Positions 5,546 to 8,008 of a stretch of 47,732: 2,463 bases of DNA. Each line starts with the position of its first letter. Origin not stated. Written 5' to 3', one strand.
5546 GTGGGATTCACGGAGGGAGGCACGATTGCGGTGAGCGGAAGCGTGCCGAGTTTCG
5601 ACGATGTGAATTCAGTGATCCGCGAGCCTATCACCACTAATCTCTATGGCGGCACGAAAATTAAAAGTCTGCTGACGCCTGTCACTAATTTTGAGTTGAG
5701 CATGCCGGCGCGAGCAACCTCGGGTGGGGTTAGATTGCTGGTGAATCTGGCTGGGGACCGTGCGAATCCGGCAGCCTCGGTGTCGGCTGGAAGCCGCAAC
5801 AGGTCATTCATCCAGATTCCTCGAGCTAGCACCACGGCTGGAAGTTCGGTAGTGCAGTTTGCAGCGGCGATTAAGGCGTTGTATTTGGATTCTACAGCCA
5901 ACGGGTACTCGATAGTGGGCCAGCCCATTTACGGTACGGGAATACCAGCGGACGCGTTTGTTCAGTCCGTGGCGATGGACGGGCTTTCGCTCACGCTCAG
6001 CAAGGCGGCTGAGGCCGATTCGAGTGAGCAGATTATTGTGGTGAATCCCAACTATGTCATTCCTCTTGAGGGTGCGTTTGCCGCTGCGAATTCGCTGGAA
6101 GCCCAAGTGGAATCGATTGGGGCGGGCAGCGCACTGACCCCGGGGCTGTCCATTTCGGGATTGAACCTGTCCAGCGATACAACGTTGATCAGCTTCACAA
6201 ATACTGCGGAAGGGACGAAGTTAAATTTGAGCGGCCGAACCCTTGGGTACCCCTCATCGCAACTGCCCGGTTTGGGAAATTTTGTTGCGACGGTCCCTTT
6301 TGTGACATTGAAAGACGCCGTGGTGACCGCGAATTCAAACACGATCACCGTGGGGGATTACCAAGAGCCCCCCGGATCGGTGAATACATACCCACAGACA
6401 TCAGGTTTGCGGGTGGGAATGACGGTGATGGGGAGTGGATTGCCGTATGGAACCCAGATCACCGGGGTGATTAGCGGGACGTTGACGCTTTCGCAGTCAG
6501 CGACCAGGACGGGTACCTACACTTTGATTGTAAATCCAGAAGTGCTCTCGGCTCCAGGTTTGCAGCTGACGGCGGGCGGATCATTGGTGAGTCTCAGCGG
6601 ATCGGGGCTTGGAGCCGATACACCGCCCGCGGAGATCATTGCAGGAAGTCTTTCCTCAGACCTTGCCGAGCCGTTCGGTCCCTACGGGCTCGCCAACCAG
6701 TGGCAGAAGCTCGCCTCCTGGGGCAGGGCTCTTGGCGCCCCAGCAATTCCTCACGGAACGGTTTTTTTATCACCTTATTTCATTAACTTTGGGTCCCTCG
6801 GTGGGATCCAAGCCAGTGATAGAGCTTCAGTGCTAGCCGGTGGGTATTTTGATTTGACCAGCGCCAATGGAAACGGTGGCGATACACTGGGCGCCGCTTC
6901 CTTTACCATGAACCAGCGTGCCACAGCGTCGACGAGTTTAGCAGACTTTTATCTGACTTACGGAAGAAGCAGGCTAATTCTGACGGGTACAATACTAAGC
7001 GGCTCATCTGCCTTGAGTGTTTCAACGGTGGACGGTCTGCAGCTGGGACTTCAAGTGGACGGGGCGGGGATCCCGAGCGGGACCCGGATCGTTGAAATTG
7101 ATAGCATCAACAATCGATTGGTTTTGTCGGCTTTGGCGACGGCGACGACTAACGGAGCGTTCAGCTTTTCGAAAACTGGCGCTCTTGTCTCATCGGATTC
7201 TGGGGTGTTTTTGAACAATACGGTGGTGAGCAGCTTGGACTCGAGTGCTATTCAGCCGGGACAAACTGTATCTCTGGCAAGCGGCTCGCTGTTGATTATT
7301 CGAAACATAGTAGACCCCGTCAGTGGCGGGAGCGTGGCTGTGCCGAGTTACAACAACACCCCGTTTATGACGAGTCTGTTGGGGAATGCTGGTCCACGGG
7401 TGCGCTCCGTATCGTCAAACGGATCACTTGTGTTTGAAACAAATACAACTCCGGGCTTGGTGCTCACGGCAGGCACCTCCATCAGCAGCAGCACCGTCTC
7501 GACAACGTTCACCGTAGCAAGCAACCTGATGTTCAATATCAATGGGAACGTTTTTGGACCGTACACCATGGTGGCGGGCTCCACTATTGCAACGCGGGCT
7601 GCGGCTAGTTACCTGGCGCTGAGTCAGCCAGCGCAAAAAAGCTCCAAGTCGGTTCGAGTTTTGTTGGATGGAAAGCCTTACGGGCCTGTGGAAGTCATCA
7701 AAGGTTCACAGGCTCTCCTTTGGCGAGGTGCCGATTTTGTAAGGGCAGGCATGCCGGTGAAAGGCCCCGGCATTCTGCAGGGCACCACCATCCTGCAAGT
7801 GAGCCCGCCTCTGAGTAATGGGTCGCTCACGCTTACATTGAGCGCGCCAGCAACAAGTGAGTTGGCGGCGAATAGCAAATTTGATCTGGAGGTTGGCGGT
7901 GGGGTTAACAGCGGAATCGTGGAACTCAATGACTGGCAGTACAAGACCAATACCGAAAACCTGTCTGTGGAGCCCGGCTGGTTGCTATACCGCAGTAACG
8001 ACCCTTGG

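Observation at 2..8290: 'GM-box': an unassigned ~50-aa mini-domain repeated roughly 30-35 times across the protein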

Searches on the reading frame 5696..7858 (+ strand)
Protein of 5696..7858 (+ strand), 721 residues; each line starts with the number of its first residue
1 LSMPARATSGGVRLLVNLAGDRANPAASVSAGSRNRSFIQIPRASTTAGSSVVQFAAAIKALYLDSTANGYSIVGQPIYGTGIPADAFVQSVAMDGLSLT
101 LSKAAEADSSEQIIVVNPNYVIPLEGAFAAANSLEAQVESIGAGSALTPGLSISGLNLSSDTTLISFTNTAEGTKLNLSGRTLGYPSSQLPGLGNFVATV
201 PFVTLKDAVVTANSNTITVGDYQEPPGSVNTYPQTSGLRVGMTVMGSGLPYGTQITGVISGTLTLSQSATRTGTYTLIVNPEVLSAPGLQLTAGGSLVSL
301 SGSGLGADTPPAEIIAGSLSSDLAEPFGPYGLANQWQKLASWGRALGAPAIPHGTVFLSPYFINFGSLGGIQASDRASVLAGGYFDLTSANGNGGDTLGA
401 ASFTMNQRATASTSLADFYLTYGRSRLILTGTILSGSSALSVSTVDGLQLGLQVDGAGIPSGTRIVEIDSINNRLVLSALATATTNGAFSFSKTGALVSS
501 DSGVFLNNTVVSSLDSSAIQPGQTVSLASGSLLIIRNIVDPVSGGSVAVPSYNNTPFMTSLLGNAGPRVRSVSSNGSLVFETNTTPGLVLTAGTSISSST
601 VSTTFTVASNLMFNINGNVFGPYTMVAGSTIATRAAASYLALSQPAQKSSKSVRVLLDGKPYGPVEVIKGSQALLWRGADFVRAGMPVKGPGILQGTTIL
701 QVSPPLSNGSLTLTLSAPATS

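Call 16: find_homologous_proteins(query=window:5696-7858:+, max_evalue=0.001)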
Query window:5696-7858:+ (721 aa): 2 proteins with E <= 0.001 among 8000 candidates.
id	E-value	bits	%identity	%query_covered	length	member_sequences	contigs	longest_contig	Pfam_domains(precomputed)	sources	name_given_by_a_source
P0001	3.8e-237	807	89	61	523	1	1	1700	-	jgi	jgi:hypothetical protein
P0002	2.5e-77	279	35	100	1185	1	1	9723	-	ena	-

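Call 52: find_related_loci(query=window:5696-7858:+, collection=genome_contigs, flank=3000)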
Query window:5696-7858:+ (721 aa) in genome_contigs; peptide patterns used: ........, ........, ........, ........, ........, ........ (x = any residue, [..] = any of these).
49 stretches matched a pattern; 1 encode a relative of the query (tblastn E <= 1e-3); 1 distinct loci.
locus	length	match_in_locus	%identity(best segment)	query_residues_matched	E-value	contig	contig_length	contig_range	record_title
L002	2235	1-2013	87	40-721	0e+0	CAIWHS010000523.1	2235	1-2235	MAG: uncultured Planctomycetaceae bacterium isolate ErkenSummer_bin-2955 genome assembly, contig: bin-2955:523/685, whol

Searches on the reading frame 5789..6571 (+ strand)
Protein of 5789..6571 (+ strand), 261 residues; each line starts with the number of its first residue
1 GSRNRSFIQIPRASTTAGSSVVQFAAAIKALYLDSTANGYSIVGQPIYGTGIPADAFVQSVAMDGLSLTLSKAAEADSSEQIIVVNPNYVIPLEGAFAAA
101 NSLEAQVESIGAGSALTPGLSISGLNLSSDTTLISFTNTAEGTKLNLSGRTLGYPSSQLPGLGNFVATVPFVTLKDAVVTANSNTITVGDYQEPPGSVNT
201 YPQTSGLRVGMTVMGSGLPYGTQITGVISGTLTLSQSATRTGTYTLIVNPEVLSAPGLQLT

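Call 77: predict_structure(alignment_id=A7)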
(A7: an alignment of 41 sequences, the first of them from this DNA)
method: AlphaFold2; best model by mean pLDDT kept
length: 261 residues; sequences in the alignment: 41
mean_pLDDT: 80.3   pTM: 0.59
mean pLDDT of the five models: 80.3, 80.0, 79.6, 79.4, 77.5
residues with pLDDT >= 90: 90; 70-90: 109; 50-70: 45; < 50: 17
segments of 3 or more residues with pLDDT < 50: 1-4, 253-261
pLDDT, mean of each block of 10 residues (from residue 1): 61 95 83 52 85 87 91 93 75 84 89 76 79 91 92 65 62 89 94 67 81 88 91 96 88 39 37
secondary structure, 60 per line:
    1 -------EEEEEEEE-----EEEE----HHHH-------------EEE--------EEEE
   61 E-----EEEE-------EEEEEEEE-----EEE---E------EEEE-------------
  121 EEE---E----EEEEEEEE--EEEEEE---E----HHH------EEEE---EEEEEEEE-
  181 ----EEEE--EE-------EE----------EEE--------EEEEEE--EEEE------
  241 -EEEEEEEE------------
elements in order: E8-15 E21-24 H29-32 E46-48 E57-61 E67-70 E78-85 E91-93 E104-107 E121-123 E132-139 E142-147 E165-168 E172-179 E185-188 E212-214 E223-228 E231-234 E242-249

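Call 80: fold_search(model_id=the predicted structure, library=pdb)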
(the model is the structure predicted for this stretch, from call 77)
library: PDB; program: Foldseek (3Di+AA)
matches with E <= 10: 273; with E <= 0.001: 0
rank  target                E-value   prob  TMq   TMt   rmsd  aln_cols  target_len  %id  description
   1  8eci_1                3.1e-02  1.00  0.24  0.47   4.0        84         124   24  Arthrobacter phage Bridgette (released 2023-02-01)
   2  8vjh_B                4.7e-02  0.21  0.20  0.10  22.7       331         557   11  Cryo-EM of tail-tip of bacteriophage Chi (released 2024-10-02)
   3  7vul_B                7.2e-02  0.77  0.21  0.11  10.2       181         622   17  Structure of Klebsiella Phage P560 depolymerase (released 2022-11-16)
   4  7vul_A                8.0e-02  0.66  0.20  0.10  10.6       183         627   15  Structure of Klebsiella Phage P560 depolymerase (released 2022-11-16)
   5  4hiz_C                1.6e-01  0.41  0.20  0.10   9.4       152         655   14  Phage phi92 endosialidase (released 2014-01-15)
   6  4hiz_A                2.3e-01  0.15  0.18  0.09  17.4       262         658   11  Phage phi92 endosialidase (released 2014-01-15)
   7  6v4a_A                2.3e-01  0.06  0.14  0.08  20.1       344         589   10  An open conformation of a Pentameic ligand-gated ion channel with additional N-terminal domain (released 2020-06-03)
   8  6v4a_C                2.4e-01  0.05  0.13  0.07  20.2       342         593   11  An open conformation of a Pentameic ligand-gated ion channel with additional N-terminal domain (released 2020-06-03)
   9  8bke_AAA              2.6e-01  0.92  0.18  0.11   6.4        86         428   20  Crystal structure of the Klebsiella phage KP34p57 capsular depolymerase (released 2023-08-30)
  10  4acb_A                3.5e-01  0.12  0.20  0.13  25.6       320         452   11  CRYSTAL STRUCTURE OF TRANSLATION ELONGATION FACTOR SELB FROM METHANOCOCCUS MARIPALUDIS IN COMPLEX WITH THE GTP ANALOGU (released 2012-11-07)
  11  7q3h_A                3.9e-01  0.06  0.16  0.09  20.4       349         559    9  Pentameric ligand-gated ion channel, DeCLIC at pH 7 with 10 mM EDTA (released 2022-11-16)
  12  6qt9_A                4.8e-01  0.10  0.16  0.19  15.4       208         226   11  Cryo-EM structure of SH1 full particle. (released 2019-04-10)
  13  9n71_A                5.1e-01  0.25  0.23  0.22  12.8       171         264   13  Tail tube structure of Acinetobacter baumannii phage Mystique (released 2025-03-19)
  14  4kkt_B                5.3e-01  0.06  0.16  0.16  22.7       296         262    8  Crystal Structure of BesA (P21 form) (released 2013-07-10)
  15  8iyk_F                7.3e-01  0.06  0.19  0.06  50.5       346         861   11  Tail tip conformation 1 of phage lambda tail (released 2023-10-18)
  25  2v7q_B                1.5e+00  0.20  0.20  0.12   9.2       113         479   12  The structure of F1-ATPase inhibited by I1-60HIS, a monomeric form of the inhibitor protein, IF1. (released 2007-09-18)
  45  2jiz_C                2.5e+00  0.13  0.19  0.11   9.5       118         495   14  The Structure of F1-ATPase inhibited by resveratrol. (released 2007-08-21)
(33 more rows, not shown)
